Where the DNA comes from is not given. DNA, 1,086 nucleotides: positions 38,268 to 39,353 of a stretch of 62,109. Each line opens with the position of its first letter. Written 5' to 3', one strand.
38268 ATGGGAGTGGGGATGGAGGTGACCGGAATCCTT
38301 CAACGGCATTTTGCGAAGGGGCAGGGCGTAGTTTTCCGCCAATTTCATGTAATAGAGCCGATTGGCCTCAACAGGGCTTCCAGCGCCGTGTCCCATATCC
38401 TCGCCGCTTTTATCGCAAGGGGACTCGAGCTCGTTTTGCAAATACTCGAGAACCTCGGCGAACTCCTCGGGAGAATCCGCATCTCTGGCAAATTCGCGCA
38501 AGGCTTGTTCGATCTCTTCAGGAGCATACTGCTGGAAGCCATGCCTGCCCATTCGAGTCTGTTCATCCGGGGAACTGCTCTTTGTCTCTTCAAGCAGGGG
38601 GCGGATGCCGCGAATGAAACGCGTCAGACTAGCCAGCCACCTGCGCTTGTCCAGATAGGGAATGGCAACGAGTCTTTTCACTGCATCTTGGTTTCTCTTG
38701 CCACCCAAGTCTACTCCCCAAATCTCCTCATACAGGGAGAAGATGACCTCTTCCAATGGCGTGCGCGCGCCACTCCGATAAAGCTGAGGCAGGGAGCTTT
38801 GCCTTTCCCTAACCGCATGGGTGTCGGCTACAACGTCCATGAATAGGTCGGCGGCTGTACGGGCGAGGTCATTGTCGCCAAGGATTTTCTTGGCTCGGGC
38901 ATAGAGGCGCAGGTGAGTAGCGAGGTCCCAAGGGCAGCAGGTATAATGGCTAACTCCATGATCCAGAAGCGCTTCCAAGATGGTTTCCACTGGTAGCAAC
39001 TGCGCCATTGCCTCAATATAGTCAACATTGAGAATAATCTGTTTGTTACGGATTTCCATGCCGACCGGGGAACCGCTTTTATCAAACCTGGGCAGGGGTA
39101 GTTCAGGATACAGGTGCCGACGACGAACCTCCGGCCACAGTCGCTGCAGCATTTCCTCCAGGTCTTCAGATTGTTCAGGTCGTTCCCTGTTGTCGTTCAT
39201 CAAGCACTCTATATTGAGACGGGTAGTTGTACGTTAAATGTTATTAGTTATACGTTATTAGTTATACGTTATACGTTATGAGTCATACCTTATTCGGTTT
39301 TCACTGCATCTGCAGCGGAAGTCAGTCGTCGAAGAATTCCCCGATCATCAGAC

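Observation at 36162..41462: MoxR AAA+ / GXGXG beta-helix / VWA operon with phosphoesterase and GNAT: an unassigned three-component ATPase system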

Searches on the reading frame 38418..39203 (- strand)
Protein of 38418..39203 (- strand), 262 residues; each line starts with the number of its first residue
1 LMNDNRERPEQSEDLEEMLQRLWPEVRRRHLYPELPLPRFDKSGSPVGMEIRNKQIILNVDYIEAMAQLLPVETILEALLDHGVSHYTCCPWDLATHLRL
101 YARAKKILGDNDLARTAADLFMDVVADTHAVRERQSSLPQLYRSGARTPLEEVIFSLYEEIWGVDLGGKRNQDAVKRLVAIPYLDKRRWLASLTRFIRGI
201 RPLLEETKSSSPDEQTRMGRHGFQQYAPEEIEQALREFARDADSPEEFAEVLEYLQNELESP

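Call 37: predict_structure(alignment_id=A3)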
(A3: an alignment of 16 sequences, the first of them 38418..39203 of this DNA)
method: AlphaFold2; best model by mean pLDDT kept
length: 262 residues; sequences in the alignment: 16
mean_pLDDT: 84.5   pTM: 0.84
mean pLDDT of the five models: 84.5, 84.3, 84.0, 83.1, 82.8
residues with pLDDT >= 90: 127; 70-90: 100; 50-70: 23; < 50: 12
segments of 3 or more residues with pLDDT < 50: 1-8
pLDDT, mean of each block of 10 residues (from residue 1): 45 87 93 87 80 84 91 95 87 82 93 90 94 93 86 92 84 87 93 95 80 54 72 87 87 83 52
secondary structure, 60 per line:
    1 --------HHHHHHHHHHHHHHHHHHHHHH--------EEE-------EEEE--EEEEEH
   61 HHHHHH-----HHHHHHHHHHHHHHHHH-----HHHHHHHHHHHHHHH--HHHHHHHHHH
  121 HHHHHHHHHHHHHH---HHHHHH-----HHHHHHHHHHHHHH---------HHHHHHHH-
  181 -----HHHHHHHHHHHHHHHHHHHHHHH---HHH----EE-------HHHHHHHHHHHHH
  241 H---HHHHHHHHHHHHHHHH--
elements in order: H9-30 E39-41 E49-52 E55-59 H60-66 H72-88 H94-108 H111-134 H138-143 H149-162 H172-179 H186-208 H228-241 H245-260
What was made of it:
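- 38424..39203 (-): N-terminal zincin-like domain (residues 1-260), mostly helical with a three-stranded sheet. Model pLDDT 84.5, pTM 0.84 (call 37).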

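Call 39: fold_search(model_id=the predicted structure, library=pdb)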
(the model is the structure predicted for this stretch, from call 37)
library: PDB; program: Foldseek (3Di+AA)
matches with E <= 10: 101; with E <= 0.001: 0
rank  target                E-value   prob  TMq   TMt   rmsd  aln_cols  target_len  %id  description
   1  3b5o                  9.6e-01  0.06  0.12  0.13  16.9       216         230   13  CRYSTAL STRUCTURE OF A CADD-LIKE PROTEIN OF UNKNOWN FUNCTION (NPUN_F6505) FROM NOSTOC PUNCTIFORME PCC 73102 AT 1.35 A RE (released 2007-11-13)
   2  9s99_B                1.1e+00  0.04  0.11  0.13  22.4       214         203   14  CdvB2 filament - high twist, class B (released 2026-01-28)
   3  5yxl_A                1.8e+00  0.08  0.20  0.22  18.3       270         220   12  A ligand M binding to FXR (released 2019-03-13)
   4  4qin                  2.2e+00  0.06  0.14  0.10  19.1       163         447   10  Structure of the human smoothened receptor in complex with SAG1.5 (released 2014-07-23)
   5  7xsd_I                2.4e+00  0.06  0.14  0.15  15.8       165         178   13  Cryo-EM structure of RuBisCO assembly intermediate RbcL8Raf18RbcX16 (released 2022-07-06)
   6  7apo_A                2.4e+00  0.04  0.18  0.19  18.3       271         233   13  Crystal structure of RARalpha ligand binding domain in complex with a fragment of the TIF2 coactivator (released 2021-08-04)
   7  7zi0_A                2.5e+00  0.05  0.15  0.09  21.0       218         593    9  Structure of human Smoothened in complex with cholesterol and SAG (released 2022-06-15)
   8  8bsa_B                2.5e+00  0.04  0.14  0.19  14.8       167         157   12  Vc1313-LBD bound to D-arginine (released 2023-06-07)
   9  3zqi_A                2.7e+00  0.03  0.13  0.16  20.0       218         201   12  Structure of Tetracycline repressor in complex with inducer peptide- TIP2 (released 2011-12-28)
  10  3f5c_B                2.8e+00  0.04  0.12  0.16  18.2       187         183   14  Structure of Dax-1:LRH-1 complex (released 2008-12-23)
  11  2rai_A                2.9e+00  0.02  0.10  0.08  27.1       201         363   14  The PX-BAR membrane remodeling unit of Sorting Nexin 9 (released 2007-12-11)
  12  4h1m                  3.0e+00  0.05  0.15  0.15  13.6       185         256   11  Crystal structure of PYK2 with the indole 10c (released 2012-11-28)
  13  3myi                  3.0e+00  0.04  0.12  0.17  16.4       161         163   10  Human metavinculin tail domain (released 2010-05-26)
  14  4d55                  3.2e+00  0.03  0.13  0.13  14.4       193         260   12  Focal Adhesion Kinase catalytic domain (released 2015-02-18)
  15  2l6f_MODEL_1_A        3.3e+00  0.06  0.15  0.19  16.5       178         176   10  NMR Solution structure of FAT domain of FAK complexed with LD2 and LD4 motifs of PAXILLIN (released 2012-05-30)
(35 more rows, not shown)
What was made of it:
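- The zincin assignment of the N-domain rests on the motif, on superfamily membership and on very weak fold hits; Foldseek against the PDB found nothing (best E 0.96, call 39).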

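Call 48: search_protein_representatives(alignment_id=A3)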
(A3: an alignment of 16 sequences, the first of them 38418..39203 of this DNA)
Query: 16 sequences, 256 profile positions. Proteins with E-value up to 0.001 (for the whole library): 290; up to 1e-10: 133; up to 1e-30: 37. The best 150 are listed.
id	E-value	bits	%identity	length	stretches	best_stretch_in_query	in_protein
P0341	2.5e-106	371.1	-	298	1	5-253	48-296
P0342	2.0e-104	364.9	-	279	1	6-255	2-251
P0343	3.7e-100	350.9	-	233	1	5-226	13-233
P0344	7.6e-90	317.1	-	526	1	8-254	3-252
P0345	9.9e-85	300.3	-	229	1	41-249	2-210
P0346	3.6e-82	292.0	-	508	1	7-254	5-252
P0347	2.7e-71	256.3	-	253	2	4-161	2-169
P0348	4.3e-70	252.4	-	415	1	7-254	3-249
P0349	1.4e-65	237.6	-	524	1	2-252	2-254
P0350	1.4e-64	234.3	-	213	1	1-160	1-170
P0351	1.6e-62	227.5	-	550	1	4-255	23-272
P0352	4.1e-59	216.4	-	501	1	5-251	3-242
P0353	9.1e-58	212.0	-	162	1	20-164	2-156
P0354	2.8e-56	207.1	-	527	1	6-255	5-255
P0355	4.3e-54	200.0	-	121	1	9-124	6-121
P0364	5.6e-43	163.5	-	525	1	5-251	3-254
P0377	4.3e-31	124.6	-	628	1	6-252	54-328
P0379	4.4e-30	121.3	-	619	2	6-212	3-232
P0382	2.2e-29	119.0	-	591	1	4-249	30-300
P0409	2.7e-21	92.4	-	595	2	7-163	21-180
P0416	3.0e-19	85.8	-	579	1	4-252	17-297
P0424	4.1e-18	82.0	-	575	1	14-232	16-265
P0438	3.2e-15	72.5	-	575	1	13-211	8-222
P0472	8.3e-11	58.1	-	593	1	10-254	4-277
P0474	1.2e-10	57.6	-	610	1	14-204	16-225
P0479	1.6e-10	57.1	-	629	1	14-208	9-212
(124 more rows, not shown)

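Call 49: search_protein_families(library=pfam, proteins=[P0377, P0379, P0382, P0409, P0416, P0424, P0438, P0472, P0474, P0479], max_evalue=0.01)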
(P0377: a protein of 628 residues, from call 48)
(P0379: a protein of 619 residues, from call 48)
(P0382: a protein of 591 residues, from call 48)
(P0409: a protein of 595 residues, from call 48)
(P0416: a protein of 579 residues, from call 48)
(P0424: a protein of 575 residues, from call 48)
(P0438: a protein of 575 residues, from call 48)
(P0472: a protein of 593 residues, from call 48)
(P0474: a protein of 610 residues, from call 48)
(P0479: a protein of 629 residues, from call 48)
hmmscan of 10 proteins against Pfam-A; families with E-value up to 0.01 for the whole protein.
P0377 (628 aa): 1 family
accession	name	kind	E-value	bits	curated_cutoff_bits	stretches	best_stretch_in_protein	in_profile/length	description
PF13519.12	VWA_2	-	1.8e-07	32.2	27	1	459-556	1-106/107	von Willebrand factor type A domain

P0379 (619 aa): 1 family
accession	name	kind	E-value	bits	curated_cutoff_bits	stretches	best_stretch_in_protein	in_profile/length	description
PF13519.12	VWA_2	-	0.00019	22.5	27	1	438-533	2-105/107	von Willebrand factor type A domain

P0382 (591 aa): 1 family
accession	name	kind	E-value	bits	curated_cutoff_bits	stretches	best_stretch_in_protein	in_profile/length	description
PF13519.12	VWA_2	-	3.9e-05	24.7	27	1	420-517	1-106/107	von Willebrand factor type A domain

P0409 (595 aa): 2 families
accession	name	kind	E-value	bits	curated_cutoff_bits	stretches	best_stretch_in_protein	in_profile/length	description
PF13519.12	VWA_2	-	7.9e-06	26.9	27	1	424-521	1-106/107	von Willebrand factor type A domain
PF00092.34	VWA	-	0.0016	19.1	23.8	0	423-545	1-135/174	von Willebrand factor type A domain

P0416 (579 aa): 1 family
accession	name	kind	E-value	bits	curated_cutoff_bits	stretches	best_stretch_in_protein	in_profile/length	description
PF13519.12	VWA_2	-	0.001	20.1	27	1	413-483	2-76/107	von Willebrand factor type A domain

P0424 (575 aa): 0 families

P0438 (575 aa): 1 family
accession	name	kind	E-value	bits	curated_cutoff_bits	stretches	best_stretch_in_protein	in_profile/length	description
PF06485.17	Tab2-like_N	-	0.0019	18.7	25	1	132-206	4-73/103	RNA-binding protein Tab2/Atab2 N terminal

P0472 (593 aa): 0 families

P0474 (610 aa): 2 families
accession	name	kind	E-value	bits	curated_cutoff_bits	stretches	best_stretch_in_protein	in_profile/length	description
PF13519.12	VWA_2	-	7.6e-08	33.4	27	1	447-544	1-106/107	von Willebrand factor type A domain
PF00092.34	VWA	-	6e-05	23.8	23.8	1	446-548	1-117/174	von Willebrand factor type A domain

P0479 (629 aa): 1 family
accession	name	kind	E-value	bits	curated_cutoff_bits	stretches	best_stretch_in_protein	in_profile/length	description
PF01435.24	Peptidase_M48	-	0.0032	17.8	20.3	1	39-77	41-78/186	Peptidase family M48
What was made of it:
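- Closest known: AAA+-zincin proteases. Same: There is a weak M48 hit at the motif (call 49).
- A weak Peptidase_M48 hit falls on the motif in one distant member (call 49).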

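Call 50: find_encoding_contigs(protein=P0379, flank=6000, max_places=2)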
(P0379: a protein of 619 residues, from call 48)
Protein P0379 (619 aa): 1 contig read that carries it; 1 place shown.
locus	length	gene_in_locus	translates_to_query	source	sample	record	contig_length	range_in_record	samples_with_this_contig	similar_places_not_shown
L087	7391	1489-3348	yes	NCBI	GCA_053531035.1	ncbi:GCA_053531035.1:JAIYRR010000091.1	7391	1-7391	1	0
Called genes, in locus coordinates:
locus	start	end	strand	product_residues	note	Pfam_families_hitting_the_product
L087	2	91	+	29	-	?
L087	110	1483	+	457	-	PF17863:AAA_lid_2 (weak)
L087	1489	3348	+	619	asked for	-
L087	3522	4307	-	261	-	PF01609:DDE_Tnp_1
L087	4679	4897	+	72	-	-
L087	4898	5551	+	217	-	-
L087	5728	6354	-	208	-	-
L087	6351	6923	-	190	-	PF19502:DUF6036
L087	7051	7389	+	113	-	?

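Call 52: find_encoding_contigs(protein=P0479, flank=6000, max_places=2)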
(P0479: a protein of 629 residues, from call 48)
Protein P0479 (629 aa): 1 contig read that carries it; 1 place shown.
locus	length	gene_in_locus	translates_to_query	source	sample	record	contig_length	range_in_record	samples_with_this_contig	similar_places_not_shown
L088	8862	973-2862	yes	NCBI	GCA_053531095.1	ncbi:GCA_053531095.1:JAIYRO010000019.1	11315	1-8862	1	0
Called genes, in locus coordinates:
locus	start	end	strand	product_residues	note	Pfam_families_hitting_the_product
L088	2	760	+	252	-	?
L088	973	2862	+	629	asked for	-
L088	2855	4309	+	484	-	-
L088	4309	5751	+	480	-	-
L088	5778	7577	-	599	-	-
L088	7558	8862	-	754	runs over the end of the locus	-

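Call 53: find_encoding_contigs(protein=P0377, flank=6000, max_places=2)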
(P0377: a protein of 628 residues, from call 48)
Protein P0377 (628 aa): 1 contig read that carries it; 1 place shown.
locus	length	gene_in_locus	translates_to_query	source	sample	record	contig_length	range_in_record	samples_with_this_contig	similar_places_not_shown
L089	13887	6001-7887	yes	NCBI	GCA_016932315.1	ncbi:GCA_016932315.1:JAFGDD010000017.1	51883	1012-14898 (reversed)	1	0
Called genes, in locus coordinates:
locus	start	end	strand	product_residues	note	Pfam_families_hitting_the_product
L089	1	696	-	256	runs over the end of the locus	PF00398:RrnaAD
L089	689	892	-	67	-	-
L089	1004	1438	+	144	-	-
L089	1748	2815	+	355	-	-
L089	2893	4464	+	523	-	PF01522:Polysacc_deac_1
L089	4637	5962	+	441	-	PF07728:AAA_5 (weak)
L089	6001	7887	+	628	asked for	PF13519:VWA_2 (weak)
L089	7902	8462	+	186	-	-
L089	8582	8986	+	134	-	-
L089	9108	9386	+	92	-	-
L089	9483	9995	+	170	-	PF04471:Mrr_cat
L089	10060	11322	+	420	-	-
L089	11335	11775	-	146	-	PF17126:RsmF_methylt_CI (faint), PF03657:UPF0113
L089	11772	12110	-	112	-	-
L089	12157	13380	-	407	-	-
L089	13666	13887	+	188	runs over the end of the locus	-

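Call 54: find_encoding_contigs(protein=P0472, flank=6000, max_places=2)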
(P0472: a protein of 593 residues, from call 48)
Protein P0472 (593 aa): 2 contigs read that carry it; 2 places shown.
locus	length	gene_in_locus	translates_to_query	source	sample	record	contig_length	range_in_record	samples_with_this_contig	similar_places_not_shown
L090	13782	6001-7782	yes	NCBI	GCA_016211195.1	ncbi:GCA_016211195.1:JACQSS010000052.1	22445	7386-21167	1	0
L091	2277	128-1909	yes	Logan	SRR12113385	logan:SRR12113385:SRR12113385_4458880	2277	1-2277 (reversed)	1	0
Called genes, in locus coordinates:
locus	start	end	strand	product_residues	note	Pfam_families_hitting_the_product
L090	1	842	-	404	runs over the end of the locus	PF00149:Metallophos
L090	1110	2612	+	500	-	PF01935:DUF87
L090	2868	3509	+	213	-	-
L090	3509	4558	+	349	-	PF00044:Gp_dh_N, PF02800:Gp_dh_C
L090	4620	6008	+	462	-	PF00004:AAA (weak), PF17863:AAA_lid_2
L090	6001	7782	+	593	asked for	-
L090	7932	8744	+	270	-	-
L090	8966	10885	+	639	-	PF02824:TGS, PF07973:tRNA_SAD, PF00587:tRNA-synt_2b, PF03129:HGTP_anticodon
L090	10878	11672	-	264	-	PF24034:DUF7343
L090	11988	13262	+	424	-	-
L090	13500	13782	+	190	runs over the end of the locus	PF01300:Sua5_yciO_yrdC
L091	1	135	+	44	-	?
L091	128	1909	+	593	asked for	-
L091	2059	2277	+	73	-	?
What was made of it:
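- The beta-helix subunit is absent from the older two-gene relatives (calls 50, 53, 54).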

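Call 56: find_encoding_contigs(protein=P0346, flank=5000, max_places=2)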
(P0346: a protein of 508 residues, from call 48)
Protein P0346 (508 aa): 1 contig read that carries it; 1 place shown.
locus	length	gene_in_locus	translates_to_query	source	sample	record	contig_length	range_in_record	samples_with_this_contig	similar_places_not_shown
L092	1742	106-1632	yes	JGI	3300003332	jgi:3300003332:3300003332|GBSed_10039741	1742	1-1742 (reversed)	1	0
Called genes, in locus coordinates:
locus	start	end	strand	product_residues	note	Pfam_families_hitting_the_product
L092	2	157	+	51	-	?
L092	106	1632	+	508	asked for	-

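Call 57: find_encoding_contigs(protein=P0352, flank=5000, max_places=2)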
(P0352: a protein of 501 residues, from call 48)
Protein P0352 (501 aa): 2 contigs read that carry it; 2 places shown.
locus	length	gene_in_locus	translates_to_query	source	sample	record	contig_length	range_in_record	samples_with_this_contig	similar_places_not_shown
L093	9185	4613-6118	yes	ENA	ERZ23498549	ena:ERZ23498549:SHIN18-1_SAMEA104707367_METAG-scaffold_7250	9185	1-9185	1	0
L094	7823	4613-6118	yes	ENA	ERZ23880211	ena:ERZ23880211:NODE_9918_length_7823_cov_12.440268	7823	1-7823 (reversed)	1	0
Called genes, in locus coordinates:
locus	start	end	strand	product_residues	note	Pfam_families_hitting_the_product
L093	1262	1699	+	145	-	PF00072:Response_reg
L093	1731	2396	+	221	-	-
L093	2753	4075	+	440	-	PF07728:AAA_5, PF17863:AAA_lid_2 (weak)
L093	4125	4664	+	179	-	-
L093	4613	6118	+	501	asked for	-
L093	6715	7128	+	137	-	PF07366:SnoaL, PF12680:SnoaL_2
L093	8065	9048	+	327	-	PF02423:OCD_Mu_crystall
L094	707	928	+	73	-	PF01541:GIY-YIG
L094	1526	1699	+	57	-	-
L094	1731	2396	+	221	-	-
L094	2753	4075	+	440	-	PF07728:AAA_5, PF17863:AAA_lid_2 (weak)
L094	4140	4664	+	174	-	-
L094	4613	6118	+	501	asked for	-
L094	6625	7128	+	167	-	PF07366:SnoaL, PF12680:SnoaL_2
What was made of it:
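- The AAA+ gene is always adjacent (calls 50, 53, 54, 57).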

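Call 58: find_encoding_contigs(protein=P0364, flank=5000, max_places=2)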
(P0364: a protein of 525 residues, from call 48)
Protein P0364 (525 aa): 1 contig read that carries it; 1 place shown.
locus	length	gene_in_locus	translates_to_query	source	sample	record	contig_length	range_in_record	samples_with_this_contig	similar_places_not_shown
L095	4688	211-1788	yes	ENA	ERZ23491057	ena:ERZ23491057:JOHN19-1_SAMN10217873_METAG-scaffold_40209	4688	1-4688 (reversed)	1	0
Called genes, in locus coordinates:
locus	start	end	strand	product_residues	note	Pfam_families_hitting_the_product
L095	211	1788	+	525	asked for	-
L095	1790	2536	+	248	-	PF00149:Metallophos, PF12850:Metallophos_2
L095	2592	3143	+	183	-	PF13302:Acetyltransf_3 (weak), PF00583:Acetyltransf_1, PF13508:Acetyltransf_7 (weak)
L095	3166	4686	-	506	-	?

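Call 61: search_solved_structures(query=A3, max_evalue=10)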
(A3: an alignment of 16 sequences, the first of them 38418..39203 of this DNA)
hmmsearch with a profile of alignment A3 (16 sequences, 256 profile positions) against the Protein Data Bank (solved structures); distinct sequences matched with E-value up to 10: 9.
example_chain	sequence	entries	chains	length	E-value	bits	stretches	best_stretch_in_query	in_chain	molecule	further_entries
3o3x_A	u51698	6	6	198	0.012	18.2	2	181-215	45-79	gp41-5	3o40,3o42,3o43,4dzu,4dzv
8z3f_B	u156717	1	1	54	0.11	15.1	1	68-107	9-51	Transmembrane channel-like protein 1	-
5ka5_A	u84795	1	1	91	0.12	14.9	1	181-218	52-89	Transmembrane glycoprotein gp41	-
5ka6_A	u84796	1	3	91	0.12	14.9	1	181-218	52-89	Transmembrane protein gp41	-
3ma9_A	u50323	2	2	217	0.32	13.5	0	181-212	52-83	Transmembrane glycoprotein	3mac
2cmr_A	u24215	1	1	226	0.4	13.2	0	181-212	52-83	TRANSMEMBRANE GLYCOPROTEIN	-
2xra_A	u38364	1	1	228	0.41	13.2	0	181-212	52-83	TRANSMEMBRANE PROTEIN GP41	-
6kts_C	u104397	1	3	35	0.57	12.7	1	181-210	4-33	Glycoprotein 41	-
3aha_B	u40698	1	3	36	0.63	12.6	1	181-210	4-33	Transmembrane protein gp41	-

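Call 64: search_protein_families(library=pfam, proteins=[L093:4125-4664:+, L088:2855-4309:+, L088:4309-5751:+, L089:7902-8462:+, L090:7932-8744:+, L087:4898-5551:+, L093:1731-2396:+], max_evalue=0.05)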
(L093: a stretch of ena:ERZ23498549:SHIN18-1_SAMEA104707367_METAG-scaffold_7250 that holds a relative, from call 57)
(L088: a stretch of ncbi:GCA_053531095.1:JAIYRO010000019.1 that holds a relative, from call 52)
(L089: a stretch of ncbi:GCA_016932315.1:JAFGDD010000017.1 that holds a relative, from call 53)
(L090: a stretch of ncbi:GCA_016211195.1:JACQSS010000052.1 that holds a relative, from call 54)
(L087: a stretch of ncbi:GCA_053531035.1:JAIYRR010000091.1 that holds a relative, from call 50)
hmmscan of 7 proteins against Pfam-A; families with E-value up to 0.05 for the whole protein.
L093:4125-4664:+ (179 aa): 1 family
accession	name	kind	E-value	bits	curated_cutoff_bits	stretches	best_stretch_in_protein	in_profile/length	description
PF01493.24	GXGXG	-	0.014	15.4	32.5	1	107-133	54-80/190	GXGXG motif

L088:2855-4309:+ (484 aa): 2 families
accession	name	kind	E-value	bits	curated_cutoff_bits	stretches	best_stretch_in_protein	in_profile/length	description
PF01078.27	Mg_chelatase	-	0.013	15.3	20.3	1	135-181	4-50/207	Magnesium chelatase, subunit ChlI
PF19263.5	DUF5906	-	0.014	16.4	27.6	1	160-241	3-83/114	Family of unknown function (DUF5906)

L088:4309-5751:+ (480 aa): 0 families

L089:7902-8462:+ (186 aa): 0 families

L090:7932-8744:+ (270 aa): 0 families

L087:4898-5551:+ (217 aa): 0 families

L093:1731-2396:+ (221 aa): 1 family
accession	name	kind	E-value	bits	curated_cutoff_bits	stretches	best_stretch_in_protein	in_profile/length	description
PF05545.16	FixQ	-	0.017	15.5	29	1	8-43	11-44/49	Cbb3-type cytochrome oxidase component FixQ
